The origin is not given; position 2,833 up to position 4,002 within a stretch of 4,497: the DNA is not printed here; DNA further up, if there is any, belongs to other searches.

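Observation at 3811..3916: Uncharacterised gene combining an N-terminal perfect D-box with tandem E2F sites at its promoter: candidate novel cell-cycle-regulated APC/C substrate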

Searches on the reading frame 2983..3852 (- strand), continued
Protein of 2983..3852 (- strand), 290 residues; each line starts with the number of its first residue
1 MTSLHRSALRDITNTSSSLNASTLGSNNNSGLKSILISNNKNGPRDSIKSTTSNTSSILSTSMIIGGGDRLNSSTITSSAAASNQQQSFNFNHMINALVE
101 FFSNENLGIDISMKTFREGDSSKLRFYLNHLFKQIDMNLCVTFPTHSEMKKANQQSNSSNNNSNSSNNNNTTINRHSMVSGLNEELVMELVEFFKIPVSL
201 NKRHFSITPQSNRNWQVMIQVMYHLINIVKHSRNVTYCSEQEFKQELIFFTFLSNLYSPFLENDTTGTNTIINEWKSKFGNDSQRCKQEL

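Call 69: fold_search(model_id=the predicted structure, library=pdb)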
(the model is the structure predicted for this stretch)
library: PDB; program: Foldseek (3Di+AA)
matches with E <= 10: 37; with E <= 0.001: 0
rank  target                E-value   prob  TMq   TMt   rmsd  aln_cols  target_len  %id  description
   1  2ve7_A                1.5e-02  1.00  0.33  0.39  21.1       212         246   13  Crystal structure of a bonsai version of the human Ndc80 complex (released 2008-05-13)
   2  2igp                  8.8e-02  1.00  0.32  0.78   6.5       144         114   14  Crystal Structure of Hec1 CH domain (released 2007-01-02)
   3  9n9g_N                1.4e-01  0.99  0.33  0.36  20.8       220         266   13  Cryo-EM structure of the human Hec1-Nuf2 dimer bound to the paclitaxel-stabilized microtubule (released 2026-02-04)
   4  7kdf_A                6.2e-01  0.66  0.29  0.31  19.3       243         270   14  Structure of Stu2 Bound to dwarf Ndc80c (released 2020-11-11)
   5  5tcs_B                8.3e-01  0.54  0.28  0.36  16.8       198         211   13  Crystal structure of a Dwarf Ndc80 Tetramer (released 2016-11-23)
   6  4iul_A                2.4e+00  0.06  0.16  0.18  21.4       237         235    8  MIF4G domain of DAP5 (released 2013-03-27)
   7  5td8_B                3.4e+00  0.16  0.26  0.37  16.2       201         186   13  Crystal structure of an Extended Dwarf Ndc80 Complex (released 2016-11-16)
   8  3ugp_A                3.4e+00  0.06  0.14  0.19  13.8       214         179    9  Crystal structure of RNA-polymerase sigma subunit domain 2 complexed with -10 promoter element ssDNA oligo (TATAAT) (released 2011-12-07)
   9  5oge_F                3.4e+00  0.04  0.13  0.13  16.4       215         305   11  Crystal structure of a nucleotide sugar transporter (released 2017-11-22)
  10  5oge_A                3.5e+00  0.04  0.14  0.13  14.6       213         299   12  Crystal structure of a nucleotide sugar transporter (released 2017-11-22)
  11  5oge_G                3.5e+00  0.03  0.13  0.12  16.4       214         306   11  Crystal structure of a nucleotide sugar transporter (released 2017-11-22)
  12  6lqs_AF               4.3e+00  0.06  0.13  0.09  15.7       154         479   11  Cryo-EM structure of 90S small subunit preribosomes in transition states (State D) (released 2020-09-16)
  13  5oge_D                4.8e+00  0.03  0.13  0.13  16.5       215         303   11  Crystal structure of a nucleotide sugar transporter (released 2017-11-22)
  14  7xgf_A                5.6e+00  0.06  0.15  0.24  17.2       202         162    9  Crystal structure of BCL-xL in complex with computationally designed inhibitor protein (released 2022-07-20)
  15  5f3p_B                5.8e+00  0.06  0.15  0.20  12.4       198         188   12  Crystal structure of a noncanonical Dicer protein from Entamoeba histolytica (released 2017-02-08)
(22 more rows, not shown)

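Call 86: search_protein_families(library=pfam, alignment_id=A3, max_evalue=1)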
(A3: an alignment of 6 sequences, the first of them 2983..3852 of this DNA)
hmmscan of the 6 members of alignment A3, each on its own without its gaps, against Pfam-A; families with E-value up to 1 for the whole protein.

A. member 1, window:2983-3852:- (290 aa): 2 families
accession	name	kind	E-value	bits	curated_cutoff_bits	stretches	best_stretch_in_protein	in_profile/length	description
PF23985.1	DUF7308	-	0.0057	17.2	27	1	74-158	112-193/200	Domain of unknown function (DUF7308)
PF03801.18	Ndc80_HEC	-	0.47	10.6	25.1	0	92-139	41-88/147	HEC/Ndc80p family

B. families by the number of members that match (of 6 scanned): 11 families
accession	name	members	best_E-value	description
PF03801.18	Ndc80_HEC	2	2e-10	HEC/Ndc80p family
PF07926.17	TPR_MLP1_2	2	0.0034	TPR/MLP1/MLP2-like protein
PF21928.1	XLF_CC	2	0.01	XLF protein coiled-coil region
PF13602.12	ADH_zinc_N_2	1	0.00057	Zinc-binding dehydrogenase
PF22330.2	Rib_mS39_PPR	1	0.0017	Small ribosomal subunit protein mS39, PPR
PF06154.16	CbeA_antitoxin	1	0.0027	CbeA_antitoxin, type IV, cytoskeleton bundling-enhancing factor A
PF23985.1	DUF7308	1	0.0057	Domain of unknown function (DUF7308)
PF08702.15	Fib_alpha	1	0.019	Fibrinogen alpha/beta chain family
PF10234.14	Cluap1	1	0.43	Clusterin-associated protein-1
PF19491.4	DUF6026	1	0.77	Family of unknown function (DUF6026)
PF00261.25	Tropomyosin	1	0.8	Tropomyosin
